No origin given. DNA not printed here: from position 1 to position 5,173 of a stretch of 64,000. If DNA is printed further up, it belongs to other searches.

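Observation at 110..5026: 1638-aa six-domain multicopper oxidase with a single HCH motif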

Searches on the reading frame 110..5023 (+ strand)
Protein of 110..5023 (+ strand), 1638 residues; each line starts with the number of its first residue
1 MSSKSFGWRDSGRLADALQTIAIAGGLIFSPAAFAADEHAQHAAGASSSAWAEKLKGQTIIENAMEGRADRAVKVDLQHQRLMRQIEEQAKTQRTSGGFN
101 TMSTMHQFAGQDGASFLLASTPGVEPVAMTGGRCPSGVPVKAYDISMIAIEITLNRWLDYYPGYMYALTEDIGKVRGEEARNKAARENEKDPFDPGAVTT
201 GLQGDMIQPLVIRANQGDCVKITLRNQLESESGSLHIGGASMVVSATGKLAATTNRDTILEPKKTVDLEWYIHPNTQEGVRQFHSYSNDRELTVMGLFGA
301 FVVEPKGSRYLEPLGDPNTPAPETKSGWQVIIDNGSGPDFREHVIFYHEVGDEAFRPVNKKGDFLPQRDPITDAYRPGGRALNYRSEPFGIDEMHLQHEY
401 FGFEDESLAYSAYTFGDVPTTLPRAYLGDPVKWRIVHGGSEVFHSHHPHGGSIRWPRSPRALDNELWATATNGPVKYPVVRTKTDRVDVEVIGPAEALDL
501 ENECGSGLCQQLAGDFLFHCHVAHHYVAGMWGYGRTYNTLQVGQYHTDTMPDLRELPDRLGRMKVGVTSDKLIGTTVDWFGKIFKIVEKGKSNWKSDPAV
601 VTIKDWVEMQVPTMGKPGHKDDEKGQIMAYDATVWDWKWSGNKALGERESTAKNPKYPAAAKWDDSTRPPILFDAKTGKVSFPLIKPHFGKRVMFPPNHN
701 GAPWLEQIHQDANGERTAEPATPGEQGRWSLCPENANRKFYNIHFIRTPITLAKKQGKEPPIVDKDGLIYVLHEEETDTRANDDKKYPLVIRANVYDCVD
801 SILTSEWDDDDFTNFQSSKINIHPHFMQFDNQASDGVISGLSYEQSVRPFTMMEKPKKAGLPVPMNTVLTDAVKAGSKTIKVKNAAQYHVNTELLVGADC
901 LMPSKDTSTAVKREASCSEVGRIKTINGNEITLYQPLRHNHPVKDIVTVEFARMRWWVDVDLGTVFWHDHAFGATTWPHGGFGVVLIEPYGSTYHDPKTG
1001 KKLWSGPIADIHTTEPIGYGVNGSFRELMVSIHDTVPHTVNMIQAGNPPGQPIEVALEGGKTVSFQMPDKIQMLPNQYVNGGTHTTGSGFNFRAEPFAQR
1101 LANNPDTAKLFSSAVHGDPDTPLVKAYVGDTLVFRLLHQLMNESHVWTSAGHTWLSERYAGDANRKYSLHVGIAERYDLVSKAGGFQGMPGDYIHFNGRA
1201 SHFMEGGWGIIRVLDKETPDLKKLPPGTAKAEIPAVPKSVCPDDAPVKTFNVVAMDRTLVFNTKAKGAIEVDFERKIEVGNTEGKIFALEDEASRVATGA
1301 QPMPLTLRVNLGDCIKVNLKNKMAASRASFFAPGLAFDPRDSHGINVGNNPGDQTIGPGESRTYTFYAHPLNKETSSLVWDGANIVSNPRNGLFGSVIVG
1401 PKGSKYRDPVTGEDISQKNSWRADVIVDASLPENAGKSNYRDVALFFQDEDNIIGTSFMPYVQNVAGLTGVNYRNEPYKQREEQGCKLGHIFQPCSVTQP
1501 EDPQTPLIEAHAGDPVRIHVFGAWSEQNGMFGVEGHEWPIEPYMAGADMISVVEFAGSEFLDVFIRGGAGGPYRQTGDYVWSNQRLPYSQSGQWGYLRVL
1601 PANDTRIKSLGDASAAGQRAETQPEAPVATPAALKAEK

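Call 3: search_protein_families(library=pfam, proteins=[window:110-5023:+], max_evalue=1)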
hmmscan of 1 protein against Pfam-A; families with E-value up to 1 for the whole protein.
window:110-5023:+ (1638 aa): 2 families
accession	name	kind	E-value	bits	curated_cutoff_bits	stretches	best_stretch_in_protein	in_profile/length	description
PF07732.21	Cu-oxidase_3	-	3.9e-14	53.2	21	2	201-306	19-117/119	Multicopper oxidase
PF07731.20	Cu-oxidase_2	-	1.4e-05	25.4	20.4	1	425-531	37-128/137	Multicopper oxidase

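Call 4: search_protein_families(library=ncbifam, proteins=[window:110-5023:+], max_evalue=1)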
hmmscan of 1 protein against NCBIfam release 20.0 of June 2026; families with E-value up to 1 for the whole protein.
window:110-5023:+ (1638 aa): 4 families
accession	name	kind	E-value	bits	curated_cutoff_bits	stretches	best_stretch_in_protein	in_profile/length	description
NF041487.1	copper_ox_MnxG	equivalog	2.5e-37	127.5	3100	8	958-1035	1000-1084/1894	manganese-oxidizing multicopper oxidase MnxG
TIGR03388.1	ascorbase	equivalog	5.7e-05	22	614.8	1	199-304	22-120/542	L-ascorbate oxidase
TIGR01480.1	copper_res_A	subfamily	0.00011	20.8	478.95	1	206-307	72-164/593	copper resistance system multicopper oxidase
NF008205.1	PRK10965.1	equivalog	0.025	13.4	525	1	197-303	63-163/529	multicopper oxidase CueO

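Call 5: find_homologous_proteins(query=window:110-5023:+)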
Query window:110-5023:+ (1638 aa): 1276 proteins with E <= 0.001 among 8000 candidates; the best 120 are listed.
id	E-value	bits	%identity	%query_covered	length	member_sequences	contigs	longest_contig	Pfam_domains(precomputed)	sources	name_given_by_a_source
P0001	0.0e+0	3596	92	100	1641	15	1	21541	PF07731.21,PF07732.22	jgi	-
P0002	0.0e+0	3299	84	100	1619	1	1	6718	PF07732.22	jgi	-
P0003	0.0e+0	3275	84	100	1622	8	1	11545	PF07732.22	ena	-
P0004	0.0e+0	3220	82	100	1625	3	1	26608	PF07731.21,PF07732.22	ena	-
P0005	0.0e+0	3210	82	100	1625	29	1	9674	PF07731.21,PF00394.29,PF07732.22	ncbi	-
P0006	0.0e+0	3204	82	99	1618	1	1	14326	PF07731.21,PF07732.22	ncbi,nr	ncbi:MAG: hypothetical protein EPO02_10750 [Nitrospirae bacterium]|nr:MAG: hypothetical protein EPO0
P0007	0.0e+0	3150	81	99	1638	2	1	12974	PF07731.21,PF07732.22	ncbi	-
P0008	0.0e+0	3149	81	99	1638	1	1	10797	PF07731.21,PF07732.22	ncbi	-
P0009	0.0e+0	3149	81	99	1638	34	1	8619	PF07731.21,PF07732.22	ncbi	-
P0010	0.0e+0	3107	79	99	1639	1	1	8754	PF07731.21,PF07732.22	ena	-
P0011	0.0e+0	3107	80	100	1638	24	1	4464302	PF07732.22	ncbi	ncbi:hypothetical protein [Candidatus Nitrospira bockiana]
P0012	0.0e+0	3098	79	100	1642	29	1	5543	PF07731.21,PF07732.22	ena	-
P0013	0.0e+0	3097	80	98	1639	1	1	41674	PF07731.21,PF00394.29,PF07732.22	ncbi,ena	-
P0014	0.0e+0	3088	79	99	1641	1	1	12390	PF07732.22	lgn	-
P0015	0.0e+0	3086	79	100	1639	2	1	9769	PF07732.22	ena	-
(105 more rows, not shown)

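Call 15: search_solved_structures(query=window:110-5023:+, max_evalue=0.01, show_alignments=2)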
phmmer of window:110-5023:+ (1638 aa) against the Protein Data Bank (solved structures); distinct sequences matched with E-value up to 0.01: 1.
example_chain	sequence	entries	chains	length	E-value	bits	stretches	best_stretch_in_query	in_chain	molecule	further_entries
9bxa_A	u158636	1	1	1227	1.7e-79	270.9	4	1077-1413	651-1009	MnxG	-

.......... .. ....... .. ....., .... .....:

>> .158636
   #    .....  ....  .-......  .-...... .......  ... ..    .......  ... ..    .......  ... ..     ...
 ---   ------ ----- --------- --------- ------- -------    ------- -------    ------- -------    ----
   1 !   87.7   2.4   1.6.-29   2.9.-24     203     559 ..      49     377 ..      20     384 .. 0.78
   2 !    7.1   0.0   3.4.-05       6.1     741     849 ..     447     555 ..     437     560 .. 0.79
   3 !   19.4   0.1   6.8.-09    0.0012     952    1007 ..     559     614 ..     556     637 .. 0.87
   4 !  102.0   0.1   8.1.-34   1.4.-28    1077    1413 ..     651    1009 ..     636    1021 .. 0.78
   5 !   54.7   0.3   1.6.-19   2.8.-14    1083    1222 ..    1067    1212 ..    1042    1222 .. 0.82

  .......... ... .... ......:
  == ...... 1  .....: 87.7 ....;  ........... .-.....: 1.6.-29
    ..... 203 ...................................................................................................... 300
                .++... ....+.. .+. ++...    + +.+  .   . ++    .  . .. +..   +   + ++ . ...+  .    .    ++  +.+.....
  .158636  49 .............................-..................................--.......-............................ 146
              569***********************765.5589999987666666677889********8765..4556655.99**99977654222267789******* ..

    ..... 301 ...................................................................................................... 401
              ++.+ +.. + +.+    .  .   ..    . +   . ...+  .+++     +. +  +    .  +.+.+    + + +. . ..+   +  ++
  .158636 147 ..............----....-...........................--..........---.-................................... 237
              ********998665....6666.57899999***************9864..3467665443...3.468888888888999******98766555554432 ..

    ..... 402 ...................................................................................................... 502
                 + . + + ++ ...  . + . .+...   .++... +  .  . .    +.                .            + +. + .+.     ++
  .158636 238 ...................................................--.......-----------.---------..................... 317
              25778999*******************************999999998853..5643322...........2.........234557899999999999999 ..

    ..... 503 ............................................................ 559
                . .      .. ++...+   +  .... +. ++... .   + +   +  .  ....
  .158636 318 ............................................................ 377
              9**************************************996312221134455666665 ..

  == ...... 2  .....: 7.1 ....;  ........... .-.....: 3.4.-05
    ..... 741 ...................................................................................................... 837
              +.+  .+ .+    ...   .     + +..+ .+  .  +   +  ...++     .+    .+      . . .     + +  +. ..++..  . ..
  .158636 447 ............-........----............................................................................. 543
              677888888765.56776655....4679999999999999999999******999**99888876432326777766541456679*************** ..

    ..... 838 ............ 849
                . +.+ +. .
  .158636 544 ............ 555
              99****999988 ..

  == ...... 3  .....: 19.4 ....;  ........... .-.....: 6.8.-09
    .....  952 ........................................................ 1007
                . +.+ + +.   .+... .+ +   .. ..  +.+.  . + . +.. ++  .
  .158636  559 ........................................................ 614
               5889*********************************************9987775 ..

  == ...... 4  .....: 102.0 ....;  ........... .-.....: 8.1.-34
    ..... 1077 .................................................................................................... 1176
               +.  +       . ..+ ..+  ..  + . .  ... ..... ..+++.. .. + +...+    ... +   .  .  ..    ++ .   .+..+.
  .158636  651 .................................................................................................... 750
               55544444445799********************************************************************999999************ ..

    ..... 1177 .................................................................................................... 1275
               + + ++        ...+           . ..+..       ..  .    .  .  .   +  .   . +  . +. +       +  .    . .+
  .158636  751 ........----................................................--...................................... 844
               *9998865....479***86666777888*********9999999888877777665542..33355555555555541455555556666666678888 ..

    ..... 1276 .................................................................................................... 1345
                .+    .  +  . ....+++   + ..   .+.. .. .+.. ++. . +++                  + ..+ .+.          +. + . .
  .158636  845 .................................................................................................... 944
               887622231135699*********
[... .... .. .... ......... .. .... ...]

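Call 22: find_related_loci(query=A1, collection=genome_contigs, flank=10000)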
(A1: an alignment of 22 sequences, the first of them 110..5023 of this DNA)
Query A1 (1638 aa) in genome_contigs; peptide patterns used: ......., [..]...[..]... (x = any residue, [..] = any of these).
600 stretches matched a pattern (row limit reached: there are more); 550 encode a relative of the query (tblastn E <= 1e-3); the best 80 are kept; 79 distinct loci.
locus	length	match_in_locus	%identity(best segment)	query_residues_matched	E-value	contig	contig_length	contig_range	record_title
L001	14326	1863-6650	82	3-1619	0e+0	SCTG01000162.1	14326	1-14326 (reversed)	MAG: Nitrospirae bacterium isolate FW300_bin.52 FW300_bin.52-148394, whole genome shotgun sequence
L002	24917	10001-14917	76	18-1635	0e+0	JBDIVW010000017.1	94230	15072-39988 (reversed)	MAG: Nitrospiraceae bacterium isolate Bin_25 NODE_158_length_94230_cov_13.342561, whole genome shotgun sequence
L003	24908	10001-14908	75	9-1635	0e+0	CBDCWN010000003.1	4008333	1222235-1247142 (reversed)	MAG: Nitrospira sp. isolate 61b56bea-e7e9-4285-8415-397755951a0b genome assembly, contig: chromosome_2, whole genome sho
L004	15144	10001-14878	76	15-1635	0e+0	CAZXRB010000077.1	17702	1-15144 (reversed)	MAG TPA_asm: uncultured Nitrospira sp. isolate SRP290908_co1_153 genome assembly, contig: NODE_4288_length_17702_cov_8.2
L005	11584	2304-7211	75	8-1635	0e+0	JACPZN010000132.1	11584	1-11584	MAG: Nitrospirae bacterium isolate NC_groundwater_890_Pr1_S2p5_56_12 Montesol18_S2p5_coassembly_scaffold_369880, whole g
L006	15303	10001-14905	75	9-1635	0e+0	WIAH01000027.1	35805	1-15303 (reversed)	MAG: Nitrospira sp. CR1.3 NODE_637_length_35805_cov_13.3593, whole genome shotgun sequence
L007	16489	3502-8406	75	9-1635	0e+0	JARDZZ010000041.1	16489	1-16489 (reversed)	MAG: Nitrospira sp. isolate C_No_T0_bin.34 scaffold_844, whole genome shotgun sequence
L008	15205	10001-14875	75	18-1635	0e+0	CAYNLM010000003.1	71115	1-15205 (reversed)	MAG TPA_asm: uncultured Nitrospira sp. isolate SRP093762_co1_58 genome assembly, contig: NODE_232_length_71115_cov_9.028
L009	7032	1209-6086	76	17-1635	0e+0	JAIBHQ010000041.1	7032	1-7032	MAG: Nitrospirae bacterium isolate CR_Sed_300A_bin.52 scaffold_1137, whole genome shotgun sequence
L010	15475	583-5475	75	13-1635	0e+0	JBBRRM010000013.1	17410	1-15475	MAG: Nitrospirales bacterium isolate Ls1-N1 Co_metawrap_525_K_6367051_L_17410_cov_7.0000, whole genome shotgun sequence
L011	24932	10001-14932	74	1-1635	0e+0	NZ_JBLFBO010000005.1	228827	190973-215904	Nitrospira sp. BLG_1 NODE_13_, whole genome shotgun sequence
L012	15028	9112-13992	75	17-1635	0e+0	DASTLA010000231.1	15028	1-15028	MAG TPA_asm: Nitrospiraceae bacterium isolate SMAG_U2438 k141_1812525, whole genome shotgun sequence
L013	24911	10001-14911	74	7-1635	0e+0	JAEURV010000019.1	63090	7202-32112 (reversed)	MAG: Nitrospira sp. isolate new MAG-286 k141_3520052, whole genome shotgun sequence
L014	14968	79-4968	75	14-1635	0e+0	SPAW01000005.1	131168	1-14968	MAG: Nitrospira sp. isolate RCA Rifle_cladeA_scaffold_5, whole genome shotgun sequence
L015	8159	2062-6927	75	18-1635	0e+0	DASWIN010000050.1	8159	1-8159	MAG TPA_asm: Nitrospiraceae bacterium isolate SMAG_U2870 k141_770346, whole genome shotgun sequence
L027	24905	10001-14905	74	9-1635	0e+0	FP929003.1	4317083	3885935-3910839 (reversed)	Candidatus Nitrospira defluvii chromosome, complete genome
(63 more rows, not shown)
